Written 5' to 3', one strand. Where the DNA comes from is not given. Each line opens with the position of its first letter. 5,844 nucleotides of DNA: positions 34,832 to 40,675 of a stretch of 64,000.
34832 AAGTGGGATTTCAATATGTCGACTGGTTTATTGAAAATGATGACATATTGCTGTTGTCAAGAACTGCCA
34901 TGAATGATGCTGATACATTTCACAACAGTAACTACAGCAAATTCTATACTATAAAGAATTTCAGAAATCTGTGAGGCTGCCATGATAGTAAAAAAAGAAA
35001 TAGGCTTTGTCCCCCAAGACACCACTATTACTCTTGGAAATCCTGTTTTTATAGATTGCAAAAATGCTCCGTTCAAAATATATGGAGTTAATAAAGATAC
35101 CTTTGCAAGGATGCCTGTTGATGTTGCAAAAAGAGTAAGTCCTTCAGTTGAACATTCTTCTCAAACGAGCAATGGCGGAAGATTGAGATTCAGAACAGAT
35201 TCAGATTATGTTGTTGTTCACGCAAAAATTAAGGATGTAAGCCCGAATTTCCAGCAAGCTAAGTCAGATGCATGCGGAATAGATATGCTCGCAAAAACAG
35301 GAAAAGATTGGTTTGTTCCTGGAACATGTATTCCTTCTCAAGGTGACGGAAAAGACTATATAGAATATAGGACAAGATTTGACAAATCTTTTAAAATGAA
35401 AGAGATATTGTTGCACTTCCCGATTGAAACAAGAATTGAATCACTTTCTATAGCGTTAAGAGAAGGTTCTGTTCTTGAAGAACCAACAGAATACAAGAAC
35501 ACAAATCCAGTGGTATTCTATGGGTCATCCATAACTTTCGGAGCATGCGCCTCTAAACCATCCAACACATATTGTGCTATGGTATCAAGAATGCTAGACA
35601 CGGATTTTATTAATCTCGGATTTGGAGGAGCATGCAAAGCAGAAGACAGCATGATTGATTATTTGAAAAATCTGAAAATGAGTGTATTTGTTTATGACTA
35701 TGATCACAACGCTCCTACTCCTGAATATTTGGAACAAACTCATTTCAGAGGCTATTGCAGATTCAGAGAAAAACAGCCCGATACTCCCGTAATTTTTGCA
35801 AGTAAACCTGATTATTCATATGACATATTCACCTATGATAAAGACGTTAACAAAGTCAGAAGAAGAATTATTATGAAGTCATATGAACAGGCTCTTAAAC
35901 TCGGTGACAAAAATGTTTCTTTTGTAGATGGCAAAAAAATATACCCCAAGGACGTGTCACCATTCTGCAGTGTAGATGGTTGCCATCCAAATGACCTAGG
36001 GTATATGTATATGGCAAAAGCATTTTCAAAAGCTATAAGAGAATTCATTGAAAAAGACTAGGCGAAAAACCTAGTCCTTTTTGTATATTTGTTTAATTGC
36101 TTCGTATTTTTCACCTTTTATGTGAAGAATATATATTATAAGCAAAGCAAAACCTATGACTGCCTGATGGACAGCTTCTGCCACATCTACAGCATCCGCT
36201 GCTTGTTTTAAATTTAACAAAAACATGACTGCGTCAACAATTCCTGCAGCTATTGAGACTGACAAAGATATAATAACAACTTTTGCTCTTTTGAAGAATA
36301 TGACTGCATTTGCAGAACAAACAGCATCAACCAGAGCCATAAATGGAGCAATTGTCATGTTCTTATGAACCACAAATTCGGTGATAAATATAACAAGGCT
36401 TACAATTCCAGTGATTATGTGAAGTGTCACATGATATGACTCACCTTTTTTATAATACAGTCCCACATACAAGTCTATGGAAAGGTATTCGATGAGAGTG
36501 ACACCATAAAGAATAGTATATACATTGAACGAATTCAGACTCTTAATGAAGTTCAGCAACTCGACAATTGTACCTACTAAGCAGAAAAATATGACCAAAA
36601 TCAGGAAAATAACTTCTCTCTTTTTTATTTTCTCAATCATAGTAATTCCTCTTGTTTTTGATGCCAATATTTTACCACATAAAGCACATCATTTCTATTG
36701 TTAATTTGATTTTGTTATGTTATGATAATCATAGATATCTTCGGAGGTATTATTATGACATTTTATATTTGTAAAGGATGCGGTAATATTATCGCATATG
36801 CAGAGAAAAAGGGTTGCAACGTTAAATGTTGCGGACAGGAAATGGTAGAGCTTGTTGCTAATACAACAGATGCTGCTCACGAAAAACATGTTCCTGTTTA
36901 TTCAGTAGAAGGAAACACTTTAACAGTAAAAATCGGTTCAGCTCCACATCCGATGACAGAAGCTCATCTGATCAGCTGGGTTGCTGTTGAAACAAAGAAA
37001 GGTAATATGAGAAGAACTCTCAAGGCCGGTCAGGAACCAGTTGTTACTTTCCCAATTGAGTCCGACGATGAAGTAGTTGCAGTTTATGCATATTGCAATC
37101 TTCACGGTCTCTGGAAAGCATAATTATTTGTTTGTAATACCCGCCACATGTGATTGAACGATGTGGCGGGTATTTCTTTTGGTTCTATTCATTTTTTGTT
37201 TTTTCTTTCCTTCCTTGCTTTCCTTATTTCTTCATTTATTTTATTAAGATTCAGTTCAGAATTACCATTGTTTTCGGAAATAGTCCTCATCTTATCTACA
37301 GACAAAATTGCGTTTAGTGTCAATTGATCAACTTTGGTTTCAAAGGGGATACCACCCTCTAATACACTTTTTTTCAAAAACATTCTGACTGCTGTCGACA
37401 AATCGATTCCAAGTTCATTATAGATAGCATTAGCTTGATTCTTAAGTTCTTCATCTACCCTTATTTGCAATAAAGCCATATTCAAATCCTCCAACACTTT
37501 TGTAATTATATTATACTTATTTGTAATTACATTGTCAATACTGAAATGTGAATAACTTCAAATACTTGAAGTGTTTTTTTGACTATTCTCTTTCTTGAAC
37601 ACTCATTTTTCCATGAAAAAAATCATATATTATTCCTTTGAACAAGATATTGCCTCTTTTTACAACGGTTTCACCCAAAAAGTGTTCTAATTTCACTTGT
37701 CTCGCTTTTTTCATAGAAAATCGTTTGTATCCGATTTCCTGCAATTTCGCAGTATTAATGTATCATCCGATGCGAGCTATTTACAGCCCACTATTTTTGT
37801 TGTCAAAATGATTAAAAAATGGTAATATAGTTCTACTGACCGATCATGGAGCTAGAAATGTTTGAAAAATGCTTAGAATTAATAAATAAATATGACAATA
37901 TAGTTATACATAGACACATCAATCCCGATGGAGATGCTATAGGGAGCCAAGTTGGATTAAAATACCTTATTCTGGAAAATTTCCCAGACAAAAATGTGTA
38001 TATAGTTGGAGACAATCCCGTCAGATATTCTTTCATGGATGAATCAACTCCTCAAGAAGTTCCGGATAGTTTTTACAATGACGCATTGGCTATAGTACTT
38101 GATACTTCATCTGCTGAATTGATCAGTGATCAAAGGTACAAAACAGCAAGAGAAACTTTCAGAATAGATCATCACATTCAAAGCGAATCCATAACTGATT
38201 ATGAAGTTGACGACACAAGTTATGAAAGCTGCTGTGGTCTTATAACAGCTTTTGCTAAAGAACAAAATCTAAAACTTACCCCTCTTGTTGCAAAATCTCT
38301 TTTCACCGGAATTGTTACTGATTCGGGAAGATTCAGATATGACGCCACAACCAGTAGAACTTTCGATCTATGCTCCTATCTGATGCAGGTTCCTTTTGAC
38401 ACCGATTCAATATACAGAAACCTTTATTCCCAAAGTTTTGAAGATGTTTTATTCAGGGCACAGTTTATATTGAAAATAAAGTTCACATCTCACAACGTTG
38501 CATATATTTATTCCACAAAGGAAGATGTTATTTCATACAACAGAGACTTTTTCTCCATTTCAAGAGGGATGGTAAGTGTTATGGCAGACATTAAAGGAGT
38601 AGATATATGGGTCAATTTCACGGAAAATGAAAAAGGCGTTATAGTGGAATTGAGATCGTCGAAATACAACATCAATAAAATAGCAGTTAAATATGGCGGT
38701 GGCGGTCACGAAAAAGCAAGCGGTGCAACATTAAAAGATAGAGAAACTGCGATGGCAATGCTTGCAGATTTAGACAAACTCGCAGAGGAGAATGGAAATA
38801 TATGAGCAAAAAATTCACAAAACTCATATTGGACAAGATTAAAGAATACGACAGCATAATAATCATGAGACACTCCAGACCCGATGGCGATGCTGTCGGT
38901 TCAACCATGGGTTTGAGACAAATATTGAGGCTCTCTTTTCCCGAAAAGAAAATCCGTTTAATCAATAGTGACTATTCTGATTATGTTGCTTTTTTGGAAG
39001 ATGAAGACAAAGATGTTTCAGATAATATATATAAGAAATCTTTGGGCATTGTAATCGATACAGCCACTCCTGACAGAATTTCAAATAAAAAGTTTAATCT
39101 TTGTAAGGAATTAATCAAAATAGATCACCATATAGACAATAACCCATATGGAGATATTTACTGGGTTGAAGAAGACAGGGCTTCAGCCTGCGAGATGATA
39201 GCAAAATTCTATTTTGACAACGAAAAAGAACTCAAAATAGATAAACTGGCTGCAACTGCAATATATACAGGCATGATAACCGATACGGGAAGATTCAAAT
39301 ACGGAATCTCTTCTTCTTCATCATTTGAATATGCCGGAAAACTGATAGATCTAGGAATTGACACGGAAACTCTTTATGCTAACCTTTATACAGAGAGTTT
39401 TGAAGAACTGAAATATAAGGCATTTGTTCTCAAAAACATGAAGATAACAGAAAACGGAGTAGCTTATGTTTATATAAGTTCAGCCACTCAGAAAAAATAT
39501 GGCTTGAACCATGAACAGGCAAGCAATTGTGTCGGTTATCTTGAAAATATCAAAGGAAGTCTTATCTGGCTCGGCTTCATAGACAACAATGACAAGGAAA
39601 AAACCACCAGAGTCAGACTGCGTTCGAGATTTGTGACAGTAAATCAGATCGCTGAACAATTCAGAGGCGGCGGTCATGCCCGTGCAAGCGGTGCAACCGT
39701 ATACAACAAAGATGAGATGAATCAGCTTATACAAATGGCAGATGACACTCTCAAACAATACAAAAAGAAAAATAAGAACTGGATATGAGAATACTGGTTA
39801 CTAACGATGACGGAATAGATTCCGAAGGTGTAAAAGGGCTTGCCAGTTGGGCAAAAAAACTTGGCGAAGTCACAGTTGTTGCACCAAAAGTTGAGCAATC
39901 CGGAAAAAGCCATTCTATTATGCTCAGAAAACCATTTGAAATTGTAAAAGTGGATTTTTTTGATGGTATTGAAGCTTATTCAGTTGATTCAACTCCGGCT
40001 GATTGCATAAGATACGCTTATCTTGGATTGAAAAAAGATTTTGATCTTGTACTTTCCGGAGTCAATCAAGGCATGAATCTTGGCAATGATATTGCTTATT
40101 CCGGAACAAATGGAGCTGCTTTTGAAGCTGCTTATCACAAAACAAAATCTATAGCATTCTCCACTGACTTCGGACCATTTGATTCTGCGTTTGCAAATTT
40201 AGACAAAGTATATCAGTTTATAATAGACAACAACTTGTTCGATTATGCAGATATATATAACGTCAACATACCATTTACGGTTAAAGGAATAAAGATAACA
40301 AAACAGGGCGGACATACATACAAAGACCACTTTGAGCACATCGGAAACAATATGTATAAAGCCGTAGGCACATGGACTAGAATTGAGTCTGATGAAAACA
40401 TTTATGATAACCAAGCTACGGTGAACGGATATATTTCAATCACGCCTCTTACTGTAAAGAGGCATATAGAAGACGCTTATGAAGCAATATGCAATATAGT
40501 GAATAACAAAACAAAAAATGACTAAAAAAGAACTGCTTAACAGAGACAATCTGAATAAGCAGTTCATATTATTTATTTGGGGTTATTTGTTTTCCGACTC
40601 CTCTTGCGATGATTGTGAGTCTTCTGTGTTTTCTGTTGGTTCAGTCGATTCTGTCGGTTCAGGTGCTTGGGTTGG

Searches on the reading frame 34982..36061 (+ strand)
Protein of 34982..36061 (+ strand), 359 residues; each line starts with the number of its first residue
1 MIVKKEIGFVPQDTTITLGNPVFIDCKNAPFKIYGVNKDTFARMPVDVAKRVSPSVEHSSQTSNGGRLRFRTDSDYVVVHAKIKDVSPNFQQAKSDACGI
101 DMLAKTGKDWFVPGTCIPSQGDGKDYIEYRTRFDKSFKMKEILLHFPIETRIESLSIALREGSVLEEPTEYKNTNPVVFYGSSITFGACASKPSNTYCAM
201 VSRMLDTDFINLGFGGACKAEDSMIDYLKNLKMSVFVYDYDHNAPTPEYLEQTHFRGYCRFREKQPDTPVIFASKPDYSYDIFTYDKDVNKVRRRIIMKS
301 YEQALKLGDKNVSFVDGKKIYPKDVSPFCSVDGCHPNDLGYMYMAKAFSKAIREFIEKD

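Call 46: search_protein_families(library=pfam, proteins=[window:34982-36061:+], max_evalue=0.001)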
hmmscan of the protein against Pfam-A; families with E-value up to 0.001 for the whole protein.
window:34982-36061:+ (359 aa): 3 families
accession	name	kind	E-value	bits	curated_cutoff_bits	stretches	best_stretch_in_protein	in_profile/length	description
PF14606.12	Lipase_GDSL_3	-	5.9e-34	118.3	27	1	175-353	2-178/178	GDSL-like Lipase/Acylhydrolase family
PF14607.12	GxDLY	-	1.1e-15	58.1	27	1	25-163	5-144/146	N-terminus of Esterase_SGNH_hydro-type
PF13472.12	Lipase_GDSL_2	-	9.8e-07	29.9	32.9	1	179-341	1-176/178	GDSL-like Lipase/Acylhydrolase family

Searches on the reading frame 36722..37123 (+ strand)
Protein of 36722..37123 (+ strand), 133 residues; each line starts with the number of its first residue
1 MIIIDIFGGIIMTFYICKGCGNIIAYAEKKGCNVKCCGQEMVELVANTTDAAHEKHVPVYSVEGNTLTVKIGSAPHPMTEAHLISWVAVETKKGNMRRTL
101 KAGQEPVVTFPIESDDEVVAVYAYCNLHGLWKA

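Call 46: search_protein_families(library=pfam, proteins=[window:36722-37123:+], max_evalue=0.001)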
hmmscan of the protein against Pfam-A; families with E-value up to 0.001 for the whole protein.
window:36722-37123:+ (133 aa): 1 family
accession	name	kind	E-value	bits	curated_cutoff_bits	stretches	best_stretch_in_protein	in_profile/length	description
PF01880.24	Desulfoferrodox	-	3.2e-20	72.9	22.2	1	49-132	2-96/98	Desulfoferrodoxin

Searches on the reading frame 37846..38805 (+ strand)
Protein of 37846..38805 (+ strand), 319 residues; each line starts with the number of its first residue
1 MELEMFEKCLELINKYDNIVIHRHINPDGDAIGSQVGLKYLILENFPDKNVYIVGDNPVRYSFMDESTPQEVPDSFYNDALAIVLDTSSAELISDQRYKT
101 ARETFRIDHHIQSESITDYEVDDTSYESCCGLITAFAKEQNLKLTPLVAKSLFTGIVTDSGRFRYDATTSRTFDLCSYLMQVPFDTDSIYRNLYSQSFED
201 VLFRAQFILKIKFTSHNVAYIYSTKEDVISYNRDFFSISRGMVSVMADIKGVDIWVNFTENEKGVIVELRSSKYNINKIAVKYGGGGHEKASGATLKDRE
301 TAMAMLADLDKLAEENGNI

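Call 46: search_protein_families(library=pfam, proteins=[window:37846-38805:+], max_evalue=0.001)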
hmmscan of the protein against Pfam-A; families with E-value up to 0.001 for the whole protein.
window:37846-38805:+ (319 aa): 2 families
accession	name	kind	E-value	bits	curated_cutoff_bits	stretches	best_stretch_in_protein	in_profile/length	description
PF01368.27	DHH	-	4.1e-15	56.6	28.1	1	18-156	1-125/125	DHH family, N-terminal domain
PF02272.25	DHHA1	-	2.7e-12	47.5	25.9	1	238-314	17-101/102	DHHA1 domain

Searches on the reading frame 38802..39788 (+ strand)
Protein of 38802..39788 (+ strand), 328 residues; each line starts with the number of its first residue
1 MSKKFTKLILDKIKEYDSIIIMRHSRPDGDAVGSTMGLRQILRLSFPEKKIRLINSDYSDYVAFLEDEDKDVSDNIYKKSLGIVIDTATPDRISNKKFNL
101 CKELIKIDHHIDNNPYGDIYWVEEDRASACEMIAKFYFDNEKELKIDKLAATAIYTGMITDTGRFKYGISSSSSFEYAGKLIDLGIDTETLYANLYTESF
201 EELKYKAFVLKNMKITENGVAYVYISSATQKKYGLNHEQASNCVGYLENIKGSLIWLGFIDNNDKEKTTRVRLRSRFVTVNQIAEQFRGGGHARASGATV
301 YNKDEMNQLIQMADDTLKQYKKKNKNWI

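Call 46: search_protein_families(library=pfam, proteins=[window:38802-39788:+], max_evalue=0.001)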
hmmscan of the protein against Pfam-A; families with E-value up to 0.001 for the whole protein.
window:38802-39788:+ (328 aa): 2 families
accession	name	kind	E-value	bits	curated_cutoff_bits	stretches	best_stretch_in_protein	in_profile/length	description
PF01368.27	DHH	-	3.1e-18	66.7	28.1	1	19-158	2-125/125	DHH family, N-terminal domain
PF02272.25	DHHA1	-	1.6e-14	54.6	25.9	1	220-318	4-101/102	DHHA1 domain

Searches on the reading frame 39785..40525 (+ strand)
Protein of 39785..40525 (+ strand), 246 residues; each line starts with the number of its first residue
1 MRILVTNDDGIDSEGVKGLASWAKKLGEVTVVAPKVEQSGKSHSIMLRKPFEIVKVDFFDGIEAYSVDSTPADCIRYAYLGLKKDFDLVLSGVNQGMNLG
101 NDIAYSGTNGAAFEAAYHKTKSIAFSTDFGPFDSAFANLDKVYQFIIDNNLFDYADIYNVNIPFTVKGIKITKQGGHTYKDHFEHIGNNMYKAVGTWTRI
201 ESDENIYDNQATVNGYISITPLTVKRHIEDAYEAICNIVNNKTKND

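Call 46: search_protein_families(library=pfam, proteins=[window:39785-40525:+], max_evalue=0.001)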
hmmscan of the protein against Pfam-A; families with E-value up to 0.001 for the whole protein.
window:39785-40525:+ (246 aa): 1 family
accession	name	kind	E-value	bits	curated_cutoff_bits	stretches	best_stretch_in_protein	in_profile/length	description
PF01975.23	SurE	-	1.4e-49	168.9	22.1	1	3-180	1-188/189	Survival protein SurE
